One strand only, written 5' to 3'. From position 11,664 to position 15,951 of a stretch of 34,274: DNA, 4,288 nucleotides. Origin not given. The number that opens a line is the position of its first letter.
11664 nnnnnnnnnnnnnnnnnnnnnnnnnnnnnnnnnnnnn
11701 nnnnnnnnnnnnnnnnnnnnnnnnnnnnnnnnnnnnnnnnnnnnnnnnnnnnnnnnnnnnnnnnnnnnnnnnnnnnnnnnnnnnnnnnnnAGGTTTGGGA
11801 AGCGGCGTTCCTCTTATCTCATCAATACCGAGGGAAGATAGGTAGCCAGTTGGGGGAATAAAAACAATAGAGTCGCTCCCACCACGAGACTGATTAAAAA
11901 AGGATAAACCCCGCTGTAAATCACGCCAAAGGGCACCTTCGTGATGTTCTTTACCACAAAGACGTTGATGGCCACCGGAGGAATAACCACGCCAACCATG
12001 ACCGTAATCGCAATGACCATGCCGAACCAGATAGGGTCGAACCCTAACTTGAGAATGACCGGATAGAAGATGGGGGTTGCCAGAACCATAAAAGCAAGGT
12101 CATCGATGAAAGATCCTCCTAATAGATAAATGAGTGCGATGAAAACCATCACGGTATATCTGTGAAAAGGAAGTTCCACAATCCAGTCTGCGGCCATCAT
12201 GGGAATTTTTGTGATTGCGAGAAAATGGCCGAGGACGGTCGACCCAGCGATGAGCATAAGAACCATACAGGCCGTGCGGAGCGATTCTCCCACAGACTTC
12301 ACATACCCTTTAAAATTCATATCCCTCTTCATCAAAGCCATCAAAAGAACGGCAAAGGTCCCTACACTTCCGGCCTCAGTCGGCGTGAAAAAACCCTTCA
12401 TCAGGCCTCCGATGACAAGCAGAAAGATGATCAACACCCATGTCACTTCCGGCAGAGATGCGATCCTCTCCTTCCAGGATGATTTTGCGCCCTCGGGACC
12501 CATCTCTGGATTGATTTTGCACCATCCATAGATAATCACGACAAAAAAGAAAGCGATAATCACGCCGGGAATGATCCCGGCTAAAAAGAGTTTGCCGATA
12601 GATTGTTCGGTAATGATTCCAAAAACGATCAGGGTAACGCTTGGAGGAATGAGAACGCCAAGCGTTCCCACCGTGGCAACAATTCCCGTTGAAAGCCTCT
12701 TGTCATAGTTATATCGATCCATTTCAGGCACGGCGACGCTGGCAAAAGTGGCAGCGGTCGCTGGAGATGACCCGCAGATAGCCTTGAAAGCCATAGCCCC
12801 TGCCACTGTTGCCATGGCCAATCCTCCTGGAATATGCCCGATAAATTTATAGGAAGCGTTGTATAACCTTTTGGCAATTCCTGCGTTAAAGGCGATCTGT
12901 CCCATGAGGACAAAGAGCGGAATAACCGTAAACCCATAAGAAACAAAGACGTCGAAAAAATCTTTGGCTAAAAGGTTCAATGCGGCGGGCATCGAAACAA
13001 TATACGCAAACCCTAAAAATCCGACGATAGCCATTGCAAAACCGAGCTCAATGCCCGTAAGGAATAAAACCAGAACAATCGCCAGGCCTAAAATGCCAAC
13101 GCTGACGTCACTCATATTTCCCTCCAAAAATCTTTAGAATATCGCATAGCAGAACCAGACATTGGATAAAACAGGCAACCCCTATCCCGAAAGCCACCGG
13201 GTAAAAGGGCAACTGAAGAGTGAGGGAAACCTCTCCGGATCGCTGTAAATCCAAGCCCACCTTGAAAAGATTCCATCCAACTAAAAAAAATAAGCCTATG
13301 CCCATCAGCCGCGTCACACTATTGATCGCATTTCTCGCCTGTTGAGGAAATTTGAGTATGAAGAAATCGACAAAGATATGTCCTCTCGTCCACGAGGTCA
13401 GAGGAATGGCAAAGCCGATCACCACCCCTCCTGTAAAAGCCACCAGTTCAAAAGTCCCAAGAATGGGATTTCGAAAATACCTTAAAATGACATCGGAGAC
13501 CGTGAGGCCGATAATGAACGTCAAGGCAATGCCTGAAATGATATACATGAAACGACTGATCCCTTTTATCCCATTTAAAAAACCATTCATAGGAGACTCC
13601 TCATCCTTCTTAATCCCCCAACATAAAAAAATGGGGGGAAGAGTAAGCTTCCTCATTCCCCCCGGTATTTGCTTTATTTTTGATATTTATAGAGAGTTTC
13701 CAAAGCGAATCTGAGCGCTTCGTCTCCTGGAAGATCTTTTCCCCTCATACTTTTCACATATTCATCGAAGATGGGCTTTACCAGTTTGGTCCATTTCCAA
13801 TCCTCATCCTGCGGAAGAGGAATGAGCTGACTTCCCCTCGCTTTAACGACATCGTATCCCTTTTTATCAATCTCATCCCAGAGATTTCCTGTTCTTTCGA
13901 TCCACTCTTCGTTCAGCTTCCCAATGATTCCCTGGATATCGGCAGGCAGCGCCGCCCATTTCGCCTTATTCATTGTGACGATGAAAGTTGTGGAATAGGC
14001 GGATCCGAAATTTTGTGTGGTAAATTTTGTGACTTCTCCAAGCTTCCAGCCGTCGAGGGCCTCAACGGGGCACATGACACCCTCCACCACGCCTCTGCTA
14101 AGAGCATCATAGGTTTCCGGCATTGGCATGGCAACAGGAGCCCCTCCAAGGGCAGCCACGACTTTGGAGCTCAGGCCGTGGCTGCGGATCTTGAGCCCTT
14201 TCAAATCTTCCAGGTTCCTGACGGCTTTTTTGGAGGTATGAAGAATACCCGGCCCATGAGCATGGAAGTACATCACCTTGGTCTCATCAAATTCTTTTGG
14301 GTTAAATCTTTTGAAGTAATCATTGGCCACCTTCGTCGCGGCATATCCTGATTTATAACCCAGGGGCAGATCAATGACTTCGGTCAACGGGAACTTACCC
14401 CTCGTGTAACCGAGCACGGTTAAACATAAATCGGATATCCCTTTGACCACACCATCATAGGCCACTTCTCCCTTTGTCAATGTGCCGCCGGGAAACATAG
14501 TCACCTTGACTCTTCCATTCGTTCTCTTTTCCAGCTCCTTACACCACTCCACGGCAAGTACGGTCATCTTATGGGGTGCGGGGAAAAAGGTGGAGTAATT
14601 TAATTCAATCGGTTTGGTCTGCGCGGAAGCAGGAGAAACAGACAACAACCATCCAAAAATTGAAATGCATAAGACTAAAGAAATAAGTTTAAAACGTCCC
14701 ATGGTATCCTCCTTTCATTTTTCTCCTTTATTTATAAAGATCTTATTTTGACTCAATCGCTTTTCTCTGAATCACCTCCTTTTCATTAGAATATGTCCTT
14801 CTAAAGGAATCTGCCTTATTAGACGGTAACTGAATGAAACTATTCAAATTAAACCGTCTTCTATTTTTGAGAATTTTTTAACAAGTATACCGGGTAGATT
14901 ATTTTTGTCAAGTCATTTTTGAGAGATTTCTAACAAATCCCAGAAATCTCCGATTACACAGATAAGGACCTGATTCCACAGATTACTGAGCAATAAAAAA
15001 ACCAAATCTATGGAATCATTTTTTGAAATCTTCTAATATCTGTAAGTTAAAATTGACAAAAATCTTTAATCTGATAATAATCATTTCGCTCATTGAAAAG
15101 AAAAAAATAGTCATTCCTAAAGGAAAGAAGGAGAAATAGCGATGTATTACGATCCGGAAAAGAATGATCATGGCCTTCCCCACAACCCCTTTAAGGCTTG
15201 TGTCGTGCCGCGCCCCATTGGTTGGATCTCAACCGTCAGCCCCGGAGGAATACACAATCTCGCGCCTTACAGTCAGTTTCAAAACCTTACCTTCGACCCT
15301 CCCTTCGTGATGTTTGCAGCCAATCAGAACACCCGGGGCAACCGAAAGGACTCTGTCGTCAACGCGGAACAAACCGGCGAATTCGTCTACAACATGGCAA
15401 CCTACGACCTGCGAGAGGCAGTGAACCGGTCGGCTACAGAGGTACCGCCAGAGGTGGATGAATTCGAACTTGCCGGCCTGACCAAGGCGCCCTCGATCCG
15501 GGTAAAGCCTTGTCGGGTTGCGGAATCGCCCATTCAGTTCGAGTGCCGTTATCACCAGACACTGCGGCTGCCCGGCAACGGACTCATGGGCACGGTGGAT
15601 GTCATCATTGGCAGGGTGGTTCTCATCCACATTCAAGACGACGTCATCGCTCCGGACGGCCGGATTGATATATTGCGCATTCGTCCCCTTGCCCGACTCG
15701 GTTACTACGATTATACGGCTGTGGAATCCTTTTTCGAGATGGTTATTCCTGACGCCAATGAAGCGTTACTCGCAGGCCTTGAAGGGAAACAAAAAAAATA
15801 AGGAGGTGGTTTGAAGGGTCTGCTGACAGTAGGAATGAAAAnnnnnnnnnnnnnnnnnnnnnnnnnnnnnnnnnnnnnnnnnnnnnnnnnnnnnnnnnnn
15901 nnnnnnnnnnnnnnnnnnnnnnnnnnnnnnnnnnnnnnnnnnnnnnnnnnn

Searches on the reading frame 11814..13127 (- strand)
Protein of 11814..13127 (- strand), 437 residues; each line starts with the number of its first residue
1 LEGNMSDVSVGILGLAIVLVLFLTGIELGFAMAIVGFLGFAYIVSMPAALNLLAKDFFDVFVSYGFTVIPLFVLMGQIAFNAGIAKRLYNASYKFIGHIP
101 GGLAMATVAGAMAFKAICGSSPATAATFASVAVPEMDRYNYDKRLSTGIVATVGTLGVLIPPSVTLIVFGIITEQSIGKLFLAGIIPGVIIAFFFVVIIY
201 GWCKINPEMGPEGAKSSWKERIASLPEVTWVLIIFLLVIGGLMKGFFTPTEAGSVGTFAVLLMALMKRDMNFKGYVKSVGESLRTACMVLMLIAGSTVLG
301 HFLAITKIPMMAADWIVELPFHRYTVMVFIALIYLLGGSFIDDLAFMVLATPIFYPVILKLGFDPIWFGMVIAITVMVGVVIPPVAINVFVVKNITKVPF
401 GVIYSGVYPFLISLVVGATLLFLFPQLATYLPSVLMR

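Call 5: search_protein_families(library=pfam, proteins=[window:11814-13127:-])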
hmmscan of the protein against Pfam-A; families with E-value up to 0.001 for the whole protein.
window:11814-13127:- (437 aa): 1 family
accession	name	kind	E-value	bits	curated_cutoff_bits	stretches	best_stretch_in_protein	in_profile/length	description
PF06808.19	DctM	-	1.8e-91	307.5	23.8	1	15-427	1-413/413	Tripartite ATP-independent periplasmic transporter, DctM component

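Call 6: search_protein_families(library=ncbifam, proteins=[window:11814-13127:-])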
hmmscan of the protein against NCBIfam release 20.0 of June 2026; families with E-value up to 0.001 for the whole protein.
window:11814-13127:- (437 aa): 3 families
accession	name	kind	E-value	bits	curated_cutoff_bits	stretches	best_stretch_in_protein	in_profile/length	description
TIGR00786.1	dctM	subfamily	7.9e-95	318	268.45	1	25-432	1-405/405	TRAP transporter large permease subunit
NF011634.1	PRK15060.1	equivalog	3e-55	188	800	1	16-428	4-417/425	2,3-diketo-L-gulonate TRAP transporter large permease YiaN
TIGR02123.1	TRAP_fused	subfamily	1.6e-15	56.9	320.65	1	51-400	153-507/615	TRAP transporter fused permease subunit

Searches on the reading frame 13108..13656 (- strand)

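Call 8: search_protein_families(library=pfam, proteins=[window:13108-13656:-])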
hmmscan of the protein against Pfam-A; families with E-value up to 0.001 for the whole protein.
window:13108-13656:- (182 aa): 1 family
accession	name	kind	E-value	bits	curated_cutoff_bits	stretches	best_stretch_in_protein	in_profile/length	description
PF04290.18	DctQ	-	4.2e-19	69.2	28.3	1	48-176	1-129/132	Tripartite ATP-independent periplasmic transporters, DctQ component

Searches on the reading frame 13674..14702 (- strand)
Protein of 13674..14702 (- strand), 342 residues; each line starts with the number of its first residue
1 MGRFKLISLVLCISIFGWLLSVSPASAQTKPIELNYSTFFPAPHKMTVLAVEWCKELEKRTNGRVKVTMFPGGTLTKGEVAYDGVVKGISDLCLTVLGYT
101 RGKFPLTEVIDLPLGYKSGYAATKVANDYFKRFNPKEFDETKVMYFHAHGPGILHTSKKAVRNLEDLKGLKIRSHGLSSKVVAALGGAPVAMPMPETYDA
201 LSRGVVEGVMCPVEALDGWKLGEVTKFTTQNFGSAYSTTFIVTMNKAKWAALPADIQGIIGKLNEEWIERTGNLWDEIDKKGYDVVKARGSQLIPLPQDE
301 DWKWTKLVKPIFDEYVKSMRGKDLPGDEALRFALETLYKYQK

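Call 8: search_protein_families(library=pfam, proteins=[window:13674-14702:-])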
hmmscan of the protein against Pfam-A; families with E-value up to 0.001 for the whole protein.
window:13674-14702:- (342 aa): 1 family
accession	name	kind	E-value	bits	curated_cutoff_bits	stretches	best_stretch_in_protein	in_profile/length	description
PF03480.18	DctP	-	5e-48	164.3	23.4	1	45-316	10-284/286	Bacterial extracellular solute-binding protein, family 7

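Call 40: search_solved_structures(query=window:13674-14702:-, max_evalue=0.00001)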
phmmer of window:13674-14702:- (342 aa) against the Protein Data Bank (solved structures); distinct sequences matched with E-value up to 0.00001: 99 (the best 60 are shown).
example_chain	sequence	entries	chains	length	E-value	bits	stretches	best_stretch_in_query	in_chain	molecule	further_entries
4n6d_A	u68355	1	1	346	6.6e-52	179.9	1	11-340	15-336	TRAP dicarboxylate transporter-DctP subunit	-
4pgn_A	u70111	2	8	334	5.2e-44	154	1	29-331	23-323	Extracellular solute-binding protein, family 7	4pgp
4nap_A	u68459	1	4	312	8.3e-44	153.3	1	30-331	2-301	Extracellular solute-binding protein, family 7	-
7nsw_AAA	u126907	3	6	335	1.3e-42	149.3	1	35-329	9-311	TRAP dicarboxylate transporter-DctP subunit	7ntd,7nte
7nrr_AAA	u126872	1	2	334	1.4e-42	149.3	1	35-329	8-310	TRAP dicarboxylate transporter-DctP subunit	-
5im2_A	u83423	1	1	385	3.4e-42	148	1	22-339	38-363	Twin-arginine translocation pathway signal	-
7nr2_AAA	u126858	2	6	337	1.2e-41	146.2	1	34-334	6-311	TRAP dicarboxylate transporter, DctP subunit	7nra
4p56_A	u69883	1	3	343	2e-38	135.6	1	28-294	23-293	Putative extracellular solute-binding protein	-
5i5p_A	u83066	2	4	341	3e-38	135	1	28-342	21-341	TRAP TRANSPORTER SOLUTE BINDING PROTEIN | TRAP solute Binding Protein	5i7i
5iga_A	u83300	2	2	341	5.6e-37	130.8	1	28-341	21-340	TRAP TRANSPORTER SOLUTE BINDING PROTEIN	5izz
7nqg_AAA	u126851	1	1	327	2.1e-35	125.7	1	27-327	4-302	TrapT family, dctP subunit, C4-dicarboxylate periplasmic binding protein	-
4mnp_A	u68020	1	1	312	1.4e-21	80.2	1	52-322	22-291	N-acetylneuraminate-binding protein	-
4p47_A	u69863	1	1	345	5.5e-21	78.3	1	24-319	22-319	TRAP dicarboxylate transporter, DctP subunit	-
8t9t_A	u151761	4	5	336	8.7e-20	74.3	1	40-316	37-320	Isethionate-binding periplasmic protein DctP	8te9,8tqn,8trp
4pdh_A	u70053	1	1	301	1.5e-19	73.5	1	52-318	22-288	TRAP dicarboxylate transporter, DctP subunit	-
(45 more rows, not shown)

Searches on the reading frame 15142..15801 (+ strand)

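Call 8: search_protein_families(library=pfam, proteins=[window:15142-15801:+])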
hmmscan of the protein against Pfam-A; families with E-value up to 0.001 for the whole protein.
window:15142-15801:+ (219 aa): 1 family
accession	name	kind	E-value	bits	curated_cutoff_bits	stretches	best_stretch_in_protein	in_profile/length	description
PF01613.24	Flavin_Reduct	-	3.9e-18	66.5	27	1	22-168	4-137/153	Flavin reductase like domain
